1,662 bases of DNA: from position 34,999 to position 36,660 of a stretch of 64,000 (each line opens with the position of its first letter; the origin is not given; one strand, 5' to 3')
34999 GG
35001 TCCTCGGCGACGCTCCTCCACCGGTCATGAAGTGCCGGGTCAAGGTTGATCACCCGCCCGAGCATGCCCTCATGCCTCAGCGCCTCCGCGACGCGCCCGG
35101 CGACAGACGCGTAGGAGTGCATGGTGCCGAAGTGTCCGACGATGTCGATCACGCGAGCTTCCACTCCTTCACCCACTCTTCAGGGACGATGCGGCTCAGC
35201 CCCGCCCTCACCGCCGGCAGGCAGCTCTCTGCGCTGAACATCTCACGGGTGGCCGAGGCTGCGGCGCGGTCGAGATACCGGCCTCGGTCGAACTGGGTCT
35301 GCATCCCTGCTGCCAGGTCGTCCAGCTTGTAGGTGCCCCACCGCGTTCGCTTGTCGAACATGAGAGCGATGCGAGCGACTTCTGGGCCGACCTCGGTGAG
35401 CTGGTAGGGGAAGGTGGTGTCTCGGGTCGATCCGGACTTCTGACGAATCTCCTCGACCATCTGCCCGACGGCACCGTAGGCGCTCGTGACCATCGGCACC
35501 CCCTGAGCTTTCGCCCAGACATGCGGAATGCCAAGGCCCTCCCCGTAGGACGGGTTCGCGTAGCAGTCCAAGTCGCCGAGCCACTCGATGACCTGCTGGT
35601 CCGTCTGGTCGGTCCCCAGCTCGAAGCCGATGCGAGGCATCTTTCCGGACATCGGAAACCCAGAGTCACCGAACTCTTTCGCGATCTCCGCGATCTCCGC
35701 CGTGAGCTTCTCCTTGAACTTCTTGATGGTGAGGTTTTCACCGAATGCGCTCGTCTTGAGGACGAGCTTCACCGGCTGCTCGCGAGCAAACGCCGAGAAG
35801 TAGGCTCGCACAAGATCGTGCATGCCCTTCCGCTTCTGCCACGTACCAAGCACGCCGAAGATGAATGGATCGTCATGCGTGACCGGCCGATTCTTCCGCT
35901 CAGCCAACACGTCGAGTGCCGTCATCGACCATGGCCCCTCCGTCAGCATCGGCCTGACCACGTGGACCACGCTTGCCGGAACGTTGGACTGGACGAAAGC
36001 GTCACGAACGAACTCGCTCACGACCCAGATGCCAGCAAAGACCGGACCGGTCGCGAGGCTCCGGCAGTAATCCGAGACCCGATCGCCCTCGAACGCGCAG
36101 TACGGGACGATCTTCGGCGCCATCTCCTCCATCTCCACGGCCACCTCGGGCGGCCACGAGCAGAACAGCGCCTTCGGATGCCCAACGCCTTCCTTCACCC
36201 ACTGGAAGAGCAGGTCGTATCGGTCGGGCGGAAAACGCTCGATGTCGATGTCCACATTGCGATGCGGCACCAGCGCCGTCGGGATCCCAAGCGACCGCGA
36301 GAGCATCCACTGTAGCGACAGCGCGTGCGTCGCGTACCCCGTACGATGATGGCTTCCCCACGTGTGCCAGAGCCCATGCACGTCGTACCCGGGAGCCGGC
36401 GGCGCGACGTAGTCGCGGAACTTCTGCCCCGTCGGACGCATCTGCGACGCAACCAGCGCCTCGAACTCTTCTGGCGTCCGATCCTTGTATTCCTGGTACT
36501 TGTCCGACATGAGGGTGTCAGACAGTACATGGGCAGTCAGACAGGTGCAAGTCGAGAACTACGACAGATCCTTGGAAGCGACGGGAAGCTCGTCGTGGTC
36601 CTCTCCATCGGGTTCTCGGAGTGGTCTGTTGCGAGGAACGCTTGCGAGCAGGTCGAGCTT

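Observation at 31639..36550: Methylation/glycosylation cassette: class I SAM methyltransferase, FkbM methyltransferase and two GT4-type glycosyltransferases in one minus-strand operon behind an operator-bearing promoter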

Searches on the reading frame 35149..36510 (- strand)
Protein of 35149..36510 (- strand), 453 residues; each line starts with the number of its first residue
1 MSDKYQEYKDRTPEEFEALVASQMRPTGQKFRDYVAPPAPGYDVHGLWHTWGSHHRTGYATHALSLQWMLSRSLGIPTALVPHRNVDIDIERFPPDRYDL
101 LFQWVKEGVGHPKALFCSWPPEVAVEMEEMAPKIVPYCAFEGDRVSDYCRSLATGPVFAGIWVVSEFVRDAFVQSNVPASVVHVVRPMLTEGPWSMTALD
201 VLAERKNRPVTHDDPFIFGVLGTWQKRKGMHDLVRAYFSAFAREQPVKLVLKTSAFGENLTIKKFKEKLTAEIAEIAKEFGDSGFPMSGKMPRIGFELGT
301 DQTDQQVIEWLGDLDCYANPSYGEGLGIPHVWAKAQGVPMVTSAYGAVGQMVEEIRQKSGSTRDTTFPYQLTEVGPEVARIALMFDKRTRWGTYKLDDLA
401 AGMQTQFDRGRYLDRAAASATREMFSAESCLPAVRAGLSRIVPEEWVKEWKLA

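Call 3: search_protein_families(library=pfam, proteins=[window:35149-36510:-], max_evalue=0.01)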
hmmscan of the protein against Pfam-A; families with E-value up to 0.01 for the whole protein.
window:35149-36510:- (453 aa): 2 families
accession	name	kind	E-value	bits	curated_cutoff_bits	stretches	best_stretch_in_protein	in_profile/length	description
PF00534.26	Glycos_transf_1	-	8e-07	29.2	26.4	1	303-354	82-133/172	Glycosyl transferases group 1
PF13692.12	Glyco_trans_1_4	-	2.4e-06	28.3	27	1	305-354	68-117/142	Glycosyl transferases group 1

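Call 6: search_dna_similar(query=window:35149-36510:-, collection=phages, mode=protein, max_rows=25)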
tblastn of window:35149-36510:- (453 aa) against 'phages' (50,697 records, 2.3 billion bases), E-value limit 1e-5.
No match.

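Call 10: search_protein_families(library=phrogs, proteins=[window:35149-36510:-], max_evalue=0.001)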
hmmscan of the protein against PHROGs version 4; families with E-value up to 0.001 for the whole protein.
window:35149-36510:- (453 aa): 1 family
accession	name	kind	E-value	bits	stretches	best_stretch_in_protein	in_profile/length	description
phrog_2170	-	moron, auxiliary metabolic gene and host takeover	2e-10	41.3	1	122-348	94-289/374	glycosyltransferase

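Call 17: find_related_loci(query=window:35149-36510:-, collection=viral_contigs, flank=10000)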
Query window:35149-36510:- (453 aa) in viral_contigs; peptide patterns used: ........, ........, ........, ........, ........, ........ (x = any residue, [..] = any of these).
15 stretches matched a pattern; 1 encode a relative of the query (tblastn E <= 1e-3); 1 distinct loci.
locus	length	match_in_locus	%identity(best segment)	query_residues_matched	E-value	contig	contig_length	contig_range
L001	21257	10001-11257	57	31-450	4e-164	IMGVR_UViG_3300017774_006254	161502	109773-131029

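Call 18: find_homologous_proteins(query=window:35149-36510:-)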
Query window:35149-36510:- (453 aa): 109 proteins with E <= 0.001 among 8000 candidates.
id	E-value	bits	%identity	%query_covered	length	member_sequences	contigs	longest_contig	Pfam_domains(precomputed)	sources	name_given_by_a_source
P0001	0.0e+0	1020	96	100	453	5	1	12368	PF00534.27,PF13692.13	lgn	-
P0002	3.1e-252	856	79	100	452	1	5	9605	-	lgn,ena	-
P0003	5.6e-219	746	69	99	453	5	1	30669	PF00534.27,PF13692.13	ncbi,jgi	jgi:glycosyltransferase involved in cell wall biosynthesis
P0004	6.6e-218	742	69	100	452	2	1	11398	PF00534.27,PF13692.13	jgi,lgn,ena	-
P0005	1.2e-179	616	60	99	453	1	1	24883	PF00534.27,PF13692.13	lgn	-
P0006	3.9e-179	615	60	98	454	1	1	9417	-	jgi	jgi:glycosyltransferase involved in cell wall biosynthesis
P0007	1.0e-178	613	60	98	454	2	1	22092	PF00534.27,PF13692.13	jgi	jgi:glycosyltransferase involved in cell wall biosynthesis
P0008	9.4e-178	610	59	98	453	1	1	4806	PF00534.27,PF13692.13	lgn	-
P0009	1.2e-177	610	59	99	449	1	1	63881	PF00534.27,PF13692.13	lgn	-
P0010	1.6e-177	609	60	99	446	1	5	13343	PF00534.27,PF13692.13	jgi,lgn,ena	-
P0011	4.0e-177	608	60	98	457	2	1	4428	PF13692.13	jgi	jgi:glycosyltransferase involved in cell wall biosynthesis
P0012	7.3e-177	607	61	98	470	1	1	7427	PF00534.27,PF13692.13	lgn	-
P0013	5.0e-176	604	59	99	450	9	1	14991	PF00534.27,PF13692.13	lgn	-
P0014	1.6e-175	603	60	99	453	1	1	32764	PF00534.27,PF13692.13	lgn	-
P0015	7.2e-175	601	58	94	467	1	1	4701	PF00534.27,PF13692.13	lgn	-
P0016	4.0e-173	595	59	99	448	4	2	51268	PF00534.27,PF13692.13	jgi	-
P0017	1.5e-172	593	58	98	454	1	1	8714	PF00534.27,PF13692.13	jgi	-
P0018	1.8e-172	593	57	99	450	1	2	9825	PF00534.27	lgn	-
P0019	2.2e-171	589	56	100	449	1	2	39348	PF00534.27,PF13692.13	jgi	-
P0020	1.7e-170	586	58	99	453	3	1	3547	PF00534.27,PF13692.13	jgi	-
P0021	2.3e-170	586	58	99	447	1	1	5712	PF00534.27,PF13692.13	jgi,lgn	jgi:glycosyltransferase involved in cell wall biosynthesis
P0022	1.6e-169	583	59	99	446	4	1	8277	PF00534.27,PF13692.13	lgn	-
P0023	1.2e-168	580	57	99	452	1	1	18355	PF00534.27,PF13692.13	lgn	-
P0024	2.6e-168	579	55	99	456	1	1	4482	PF13692.13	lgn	-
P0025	3.1e-168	579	58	99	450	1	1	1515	PF13692.13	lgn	-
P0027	9.2e-167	574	59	93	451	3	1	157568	PF00534.27,PF13692.13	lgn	-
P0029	1.4e-166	573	56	93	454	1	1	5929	PF13692.13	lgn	-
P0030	3.6e-166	572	53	100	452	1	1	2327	PF13692.13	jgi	jgi:glycosyltransferase involved in cell wall biosynthesis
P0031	9.1e-166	571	53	99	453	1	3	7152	PF00534.27,PF13692.13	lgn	-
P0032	1.4e-165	570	55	100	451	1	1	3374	PF13692.13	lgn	-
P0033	4.0e-165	568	57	96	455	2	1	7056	PF13692.13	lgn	-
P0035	6.6e-165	568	56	100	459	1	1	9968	PF00534.27,PF13692.13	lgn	-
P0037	1.6e-163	563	54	93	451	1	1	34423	PF13692.13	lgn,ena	-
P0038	1.3e-162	560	54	99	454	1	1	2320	PF13692.13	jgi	jgi:glycosyltransferase involved in cell wall biosynthesis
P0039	1.5e-161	557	54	100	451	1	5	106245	PF13692.13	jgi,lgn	jgi:glycosyltransferase involved in cell wall biosynthesis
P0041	1.8e-159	550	54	98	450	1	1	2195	PF00534.27,PF13692.13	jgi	jgi:glycosyltransferase involved in cell wall biosynthesis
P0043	5.8e-158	545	54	100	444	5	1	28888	PF13692.13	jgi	-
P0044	8.8e-157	541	56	93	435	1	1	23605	PF13692.13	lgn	-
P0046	9.2e-154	531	53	98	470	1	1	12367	PF00534.27,PF13692.13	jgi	jgi:glycosyltransferase involved in cell wall biosynthesis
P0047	1.4e-153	530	52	98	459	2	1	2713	PF00534.27,PF13692.13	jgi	jgi:glycosyltransferase involved in cell wall biosynthesis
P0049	9.3e-150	518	54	95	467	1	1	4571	PF13692.13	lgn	-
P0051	1.5e-147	510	50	99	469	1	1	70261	PF13692.13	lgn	-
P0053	1.2e-145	504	51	99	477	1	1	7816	PF13692.13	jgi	jgi:glycosyltransferase involved in cell wall biosynthesis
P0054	2.3e-144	500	51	94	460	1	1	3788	PF00534.27,PF13692.13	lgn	-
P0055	1.8e-143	497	48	99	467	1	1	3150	PF13692.13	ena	-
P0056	1.8e-143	497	50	100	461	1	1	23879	PF13692.13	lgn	-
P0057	7.5e-143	495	60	81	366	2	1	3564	PF00534.27,PF13692.13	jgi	jgi:glycosyltransferase involved in cell wall biosynthesis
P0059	2.7e-142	493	52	96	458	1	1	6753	PF13692.13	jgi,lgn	jgi:glycosyltransferase involved in cell wall biosynthesis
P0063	5.4e-142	492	49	99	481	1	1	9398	PF13692.13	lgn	-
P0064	3.6e-141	489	52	92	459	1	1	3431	PF13692.13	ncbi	-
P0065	6.9e-141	489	49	100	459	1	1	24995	PF00534.27,PF13692.13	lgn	-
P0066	1.7e-140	487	52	93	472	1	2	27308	PF13692.13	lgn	-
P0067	4.5e-136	473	50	95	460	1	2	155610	-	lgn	-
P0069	9.3e-135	468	48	99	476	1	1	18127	PF00534.27,PF13692.13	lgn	-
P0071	1.4e-134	468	48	100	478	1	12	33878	PF00534.27,PF13692.13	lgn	-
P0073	5.3e-132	459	47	97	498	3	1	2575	PF13692.13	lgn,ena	-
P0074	6.9e-132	459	49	92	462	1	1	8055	PF00534.27,PF13692.13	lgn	-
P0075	7.7e-132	459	48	98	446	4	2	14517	PF00534.27,PF13692.13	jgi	jgi:hypothetical protein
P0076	9.9e-130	452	46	99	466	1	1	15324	PF00534.27,PF13692.13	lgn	-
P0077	1.1e-129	452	49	96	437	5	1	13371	PF00534.27,PF13692.13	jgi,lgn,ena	jgi:glycosyltransferase involved in cell wall biosynthesis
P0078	1.4e-128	448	48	92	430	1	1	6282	PF00534.27,PF13692.13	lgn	-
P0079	2.0e-128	448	50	95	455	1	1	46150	PF13692.13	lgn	-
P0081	1.6e-126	441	55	77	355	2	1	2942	PF13692.13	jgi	jgi:glycosyltransferase involved in cell wall biosynthesis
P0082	3.1e-126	440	50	92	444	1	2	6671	PF13692.13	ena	-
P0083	3.8e-121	423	52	81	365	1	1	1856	PF13692.13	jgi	jgi:glycosyltransferase involved in cell wall biosynthesis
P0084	4.4e-120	420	48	91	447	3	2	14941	PF00534.27,PF13692.13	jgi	-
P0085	9.1e-118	412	45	98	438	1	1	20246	PF00534.27,PF13692.13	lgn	-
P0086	1.4e-117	412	47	98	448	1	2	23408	PF13692.13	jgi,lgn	jgi:glycosyltransferase involved in cell wall biosynthesis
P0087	2.7e-114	401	45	97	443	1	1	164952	PF00534.27,PF13692.13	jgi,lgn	jgi:glycosyltransferase involved in cell wall biosynthesis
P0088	3.1e-114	401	46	96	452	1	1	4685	PF13692.13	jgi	-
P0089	7.1e-114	400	45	97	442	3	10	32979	PF00534.27,PF13692.13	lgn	-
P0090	1.0e-110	389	44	92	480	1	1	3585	PF00534.27,PF13692.13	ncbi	-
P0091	1.6e-110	388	66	57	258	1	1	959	PF00534.27,PF13692.13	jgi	jgi:glycosyltransferase involved in cell wall biosynthesis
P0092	6.7e-109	383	43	100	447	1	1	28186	PF00534.27,PF13692.13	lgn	-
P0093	1.2e-108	382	42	98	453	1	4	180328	PF00534.27,PF13692.13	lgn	-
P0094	5.2e-107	377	43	100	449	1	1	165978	PF00534.27,PF13692.13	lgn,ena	-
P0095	4.7e-106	374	44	100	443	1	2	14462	PF00534.27,PF13692.13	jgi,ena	jgi:glycosyltransferase involved in cell wall biosynthesis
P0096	1.2e-103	366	55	68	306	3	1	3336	PF00534.27,PF13692.13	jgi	jgi:glycosyltransferase involved in cell wall biosynthesis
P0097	2.0e-103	365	41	99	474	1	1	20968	PF00534.27,PF13692.13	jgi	jgi:glycosyltransferase involved in cell wall biosynthesis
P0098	1.1e-102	363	43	100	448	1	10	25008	PF00534.27,PF13692.13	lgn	-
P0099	5.1e-102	360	38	96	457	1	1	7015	PF00534.27,PF13692.13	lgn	-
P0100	1.8e-101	359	40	99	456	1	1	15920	PF00534.27,PF13692.13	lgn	-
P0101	2.5e-100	355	41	98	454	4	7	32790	PF00534.27,PF13692.13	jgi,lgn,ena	jgi:glycosyltransferase involved in cell wall biosynthesis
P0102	2.7e-100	355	41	98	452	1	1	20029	PF13692.13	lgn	-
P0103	7.5e-100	353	42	98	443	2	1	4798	PF00534.27,PF13692.13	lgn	-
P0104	1.6e-99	352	40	94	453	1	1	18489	PF13692.13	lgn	-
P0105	1.2e-98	349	53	66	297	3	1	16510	PF00534.27,PF13692.13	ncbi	ncbi:MAG: hypothetical protein DRH08_00175, partial [Deltaproteobacteria bacterium]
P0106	1.6e-96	342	42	98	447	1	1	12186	PF00534.27,PF13692.13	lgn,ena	-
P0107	2.2e-87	312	55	55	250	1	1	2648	PF00534.27,PF13692.13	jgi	-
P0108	5.8e-78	281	37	92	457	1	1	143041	PF00534.27,PF13692.13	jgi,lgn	-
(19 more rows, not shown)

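Call 20: find_encoding_contigs(protein=P0001, flank=10000, max_places=4)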
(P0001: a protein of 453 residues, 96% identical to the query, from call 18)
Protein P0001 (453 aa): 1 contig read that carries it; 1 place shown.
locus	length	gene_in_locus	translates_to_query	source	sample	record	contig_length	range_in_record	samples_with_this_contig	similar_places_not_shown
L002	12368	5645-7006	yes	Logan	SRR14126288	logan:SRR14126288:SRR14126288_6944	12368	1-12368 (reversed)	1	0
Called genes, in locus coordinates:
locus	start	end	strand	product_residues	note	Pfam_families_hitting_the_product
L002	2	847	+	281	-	?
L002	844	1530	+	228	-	PF05014:Nuc_deoxyrib_tr (faint)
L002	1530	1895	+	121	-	-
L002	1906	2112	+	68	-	-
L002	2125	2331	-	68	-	-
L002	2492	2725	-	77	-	-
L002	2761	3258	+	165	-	-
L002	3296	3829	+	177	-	-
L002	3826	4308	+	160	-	-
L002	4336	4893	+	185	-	-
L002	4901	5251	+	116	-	-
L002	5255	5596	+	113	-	-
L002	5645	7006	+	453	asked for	PF00534:Glycos_transf_1 (faint), PF13692:Glyco_trans_1_4 (faint)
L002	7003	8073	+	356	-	PF13692:Glyco_trans_1_4, PF00534:Glycos_transf_1, PF20706:GT4-conflict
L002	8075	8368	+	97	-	-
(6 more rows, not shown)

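Call 35: find_encoding_contigs(protein=P0087, flank=10000, max_places=2)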
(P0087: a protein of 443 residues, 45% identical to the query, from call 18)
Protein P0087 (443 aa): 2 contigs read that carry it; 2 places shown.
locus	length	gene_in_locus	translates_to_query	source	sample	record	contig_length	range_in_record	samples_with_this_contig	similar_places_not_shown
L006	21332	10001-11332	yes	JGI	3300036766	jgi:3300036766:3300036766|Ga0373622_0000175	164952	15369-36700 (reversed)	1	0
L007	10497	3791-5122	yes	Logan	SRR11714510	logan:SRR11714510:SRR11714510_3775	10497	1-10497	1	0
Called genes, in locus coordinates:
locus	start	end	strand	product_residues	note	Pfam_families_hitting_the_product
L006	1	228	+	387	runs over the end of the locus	PF12323:HTH_OrfB_IS605 (weak), PF01385:OrfB_IS605, PF07282:Cas12f1-like_TNB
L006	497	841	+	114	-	-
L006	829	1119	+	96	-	-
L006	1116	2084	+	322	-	-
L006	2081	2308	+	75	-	-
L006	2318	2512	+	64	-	-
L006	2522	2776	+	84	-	-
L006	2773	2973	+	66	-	-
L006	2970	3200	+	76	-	-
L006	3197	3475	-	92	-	-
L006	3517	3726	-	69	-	-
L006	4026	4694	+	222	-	PF08241:Methyltransf_11 (weak)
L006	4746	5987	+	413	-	PF01385:OrfB_IS605, PF07282:Cas12f1-like_TNB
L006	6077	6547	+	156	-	-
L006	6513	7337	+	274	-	-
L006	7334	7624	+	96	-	-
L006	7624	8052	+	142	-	-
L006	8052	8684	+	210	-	-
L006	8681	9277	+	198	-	-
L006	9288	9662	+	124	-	-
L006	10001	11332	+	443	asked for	PF13692:Glyco_trans_1_4, PF00534:Glycos_transf_1 (weak)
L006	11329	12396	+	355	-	PF20706:GT4-conflict, PF13692:Glyco_trans_1_4, PF00534:Glycos_transf_1 (weak)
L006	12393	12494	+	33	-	-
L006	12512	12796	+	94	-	-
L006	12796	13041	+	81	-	-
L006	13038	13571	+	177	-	-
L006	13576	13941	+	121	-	-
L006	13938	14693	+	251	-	-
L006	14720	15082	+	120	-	-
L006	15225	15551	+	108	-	-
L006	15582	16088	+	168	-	-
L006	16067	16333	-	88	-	-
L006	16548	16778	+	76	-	-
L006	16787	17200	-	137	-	-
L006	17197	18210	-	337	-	PF12760:Zn_ribbon_IS1595, PF12762:DDE_Tnp_IS1595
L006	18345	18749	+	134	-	-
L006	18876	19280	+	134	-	PF14947:HTH_45 (faint), PF22979:HTH_69 (faint)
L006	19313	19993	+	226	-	PF01183:Glyco_hydro_25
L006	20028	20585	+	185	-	-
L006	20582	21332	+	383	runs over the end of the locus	PF01041:DegT_DnrJ_EryC1, PF01212:Beta_elim_lyase (weak)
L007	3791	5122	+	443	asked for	PF13692:Glyco_trans_1_4, PF00534:Glycos_transf_1 (weak)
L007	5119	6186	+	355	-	PF20706:GT4-conflict, PF13692:Glyco_trans_1_4, PF00534:Glycos_transf_1 (weak)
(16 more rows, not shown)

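Call 36: find_encoding_contigs(protein=P0108, flank=10000, max_places=2)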
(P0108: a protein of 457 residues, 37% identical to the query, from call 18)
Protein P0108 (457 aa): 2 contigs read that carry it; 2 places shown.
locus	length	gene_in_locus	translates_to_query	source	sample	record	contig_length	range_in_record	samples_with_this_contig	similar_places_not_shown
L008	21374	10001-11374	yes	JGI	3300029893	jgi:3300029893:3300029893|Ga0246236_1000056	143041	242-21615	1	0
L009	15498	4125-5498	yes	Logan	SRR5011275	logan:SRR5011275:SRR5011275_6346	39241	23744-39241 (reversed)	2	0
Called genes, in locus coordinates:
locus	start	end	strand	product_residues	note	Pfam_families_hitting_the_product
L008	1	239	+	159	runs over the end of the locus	?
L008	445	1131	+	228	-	-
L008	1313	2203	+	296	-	-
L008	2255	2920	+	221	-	-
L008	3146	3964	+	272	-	-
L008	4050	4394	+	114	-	-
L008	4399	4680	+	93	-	-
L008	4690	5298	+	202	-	PF00226:DnaJ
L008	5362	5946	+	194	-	-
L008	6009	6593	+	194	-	-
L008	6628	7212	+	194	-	-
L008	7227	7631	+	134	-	-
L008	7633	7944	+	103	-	-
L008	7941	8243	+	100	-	-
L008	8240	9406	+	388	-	PF23859:DpdA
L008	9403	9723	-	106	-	-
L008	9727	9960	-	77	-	-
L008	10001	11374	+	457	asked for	PF13692:Glyco_trans_1_4, PF00534:Glycos_transf_1 (weak)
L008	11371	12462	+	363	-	PF00534:Glycos_transf_1 (weak), PF13692:Glyco_trans_1_4 (weak), PF20706:GT4-conflict (weak)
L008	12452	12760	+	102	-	-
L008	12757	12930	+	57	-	-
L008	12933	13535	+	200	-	-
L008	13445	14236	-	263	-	-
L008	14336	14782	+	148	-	-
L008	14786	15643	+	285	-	-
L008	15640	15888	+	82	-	-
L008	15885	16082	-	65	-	-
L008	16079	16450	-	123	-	-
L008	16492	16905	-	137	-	-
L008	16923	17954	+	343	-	PF00583:Acetyltransf_1 (weak), PF13508:Acetyltransf_7 (weak)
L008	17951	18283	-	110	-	-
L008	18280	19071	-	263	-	-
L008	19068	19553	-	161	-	-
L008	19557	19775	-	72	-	-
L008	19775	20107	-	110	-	-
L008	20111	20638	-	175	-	-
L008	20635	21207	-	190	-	-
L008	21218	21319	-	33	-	-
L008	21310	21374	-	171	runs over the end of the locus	PF07799:DUF1643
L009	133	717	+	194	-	-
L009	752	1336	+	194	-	-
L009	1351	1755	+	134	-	-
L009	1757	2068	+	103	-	-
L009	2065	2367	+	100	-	-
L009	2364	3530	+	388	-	PF23859:DpdA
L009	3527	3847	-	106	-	-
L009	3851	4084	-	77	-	-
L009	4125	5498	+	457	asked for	PF13692:Glyco_trans_1_4, PF00534:Glycos_transf_1 (weak)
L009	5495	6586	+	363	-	PF00534:Glycos_transf_1 (weak), PF13692:Glyco_trans_1_4 (weak), PF20706:GT4-conflict (weak)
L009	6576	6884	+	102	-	-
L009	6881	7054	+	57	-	-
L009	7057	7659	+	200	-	-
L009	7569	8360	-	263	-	-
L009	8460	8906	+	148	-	-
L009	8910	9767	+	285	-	-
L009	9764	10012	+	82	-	-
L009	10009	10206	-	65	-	-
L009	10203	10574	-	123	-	-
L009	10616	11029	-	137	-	-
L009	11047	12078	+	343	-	PF00583:Acetyltransf_1 (weak), PF13508:Acetyltransf_7 (weak)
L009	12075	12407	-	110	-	-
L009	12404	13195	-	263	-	-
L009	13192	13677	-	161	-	-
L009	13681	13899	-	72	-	-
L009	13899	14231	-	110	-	-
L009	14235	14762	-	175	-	-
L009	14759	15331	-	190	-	-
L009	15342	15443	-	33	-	-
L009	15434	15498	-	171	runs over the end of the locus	PF07799:DUF1643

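Call 37: find_encoding_contigs(protein=P0003, flank=10000, max_places=2)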
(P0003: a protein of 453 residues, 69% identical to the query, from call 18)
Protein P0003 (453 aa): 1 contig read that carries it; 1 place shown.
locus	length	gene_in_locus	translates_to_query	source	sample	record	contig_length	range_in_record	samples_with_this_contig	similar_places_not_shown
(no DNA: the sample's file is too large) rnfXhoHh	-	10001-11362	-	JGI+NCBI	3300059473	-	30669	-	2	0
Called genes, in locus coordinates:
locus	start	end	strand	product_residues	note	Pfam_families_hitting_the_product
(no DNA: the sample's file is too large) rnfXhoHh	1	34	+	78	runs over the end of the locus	-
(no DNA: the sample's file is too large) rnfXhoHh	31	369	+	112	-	-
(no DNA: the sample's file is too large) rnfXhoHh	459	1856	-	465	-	PF17338:GP88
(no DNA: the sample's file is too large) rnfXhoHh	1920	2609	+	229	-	-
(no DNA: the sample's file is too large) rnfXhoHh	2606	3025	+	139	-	-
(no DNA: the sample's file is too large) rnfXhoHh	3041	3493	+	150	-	-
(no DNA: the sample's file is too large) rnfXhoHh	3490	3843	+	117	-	-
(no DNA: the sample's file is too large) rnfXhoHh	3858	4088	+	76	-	-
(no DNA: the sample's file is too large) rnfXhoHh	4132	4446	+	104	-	-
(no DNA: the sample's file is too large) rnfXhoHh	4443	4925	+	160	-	-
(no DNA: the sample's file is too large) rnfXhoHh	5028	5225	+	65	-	-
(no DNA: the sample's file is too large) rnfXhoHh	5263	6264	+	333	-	-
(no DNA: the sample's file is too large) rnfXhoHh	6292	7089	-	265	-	-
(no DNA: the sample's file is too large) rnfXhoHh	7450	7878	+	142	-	-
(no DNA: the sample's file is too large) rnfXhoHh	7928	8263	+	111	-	-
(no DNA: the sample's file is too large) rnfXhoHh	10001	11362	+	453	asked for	PF00534:Glycos_transf_1 (faint), PF13692:Glyco_trans_1_4 (faint)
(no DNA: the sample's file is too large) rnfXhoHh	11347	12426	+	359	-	PF00534:Glycos_transf_1, PF13692:Glyco_trans_1_4, PF20706:GT4-conflict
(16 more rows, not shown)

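Call 51: search_protein_families(library=pfam, proteins=[L001:13340-14563:+, L001:15924-16547:+, L001:16736-17344:+, L001:17497-18228:+, L006:13576-13941:+, L006:13938-14693:+, L006:14720-15082:+, L006:15582-16088:+, L008:14786-15643:+, L008:16923-17954:+], max_evalue=0.01)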
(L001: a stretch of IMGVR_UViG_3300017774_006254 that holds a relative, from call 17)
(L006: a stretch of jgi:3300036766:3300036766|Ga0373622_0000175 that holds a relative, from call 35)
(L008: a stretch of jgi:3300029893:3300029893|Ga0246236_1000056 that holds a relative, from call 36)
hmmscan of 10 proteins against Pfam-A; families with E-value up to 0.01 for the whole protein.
L001:13340-14563:+ (407 aa): 2 families
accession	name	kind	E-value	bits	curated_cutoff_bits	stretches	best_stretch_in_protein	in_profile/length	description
PF13578.12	Methyltransf_24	-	7.5e-20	72.2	26.3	1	32-152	1-105/105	Methyltransferase domain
PF08241.18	Methyltransf_11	-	0.0092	17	21.2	0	102-148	48-94/95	Methyltransferase domain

L001:15924-16547:+ (207 aa): 0 families

L001:16736-17344:+ (202 aa): 0 families

L001:17497-18228:+ (243 aa): 0 families

L006:13576-13941:+ (121 aa): 0 families

L006:13938-14693:+ (251 aa): 0 families

L006:14720-15082:+ (120 aa): 0 families

L006:15582-16088:+ (168 aa): 0 families

L008:14786-15643:+ (285 aa): 0 families

L008:16923-17954:+ (343 aa): 4 families
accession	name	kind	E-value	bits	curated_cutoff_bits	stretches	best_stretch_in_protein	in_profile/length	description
PF00583.31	Acetyltransf_1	-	3.2e-06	27.8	20.7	1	270-315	38-86/116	Acetyltransferase (GNAT) family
PF13508.13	Acetyltransf_7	-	9.4e-06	26.4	27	1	272-315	11-54/84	Acetyltransferase (GNAT) domain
PF14542.12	Acetyltransf_CG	-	0.00011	22.7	30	1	270-316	5-52/80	GCN5-related N-acetyl-transferase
PF13673.13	Acetyltransf_10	-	0.0037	17.7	23.6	1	272-317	38-80/128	Acetyltransferase (GNAT) domain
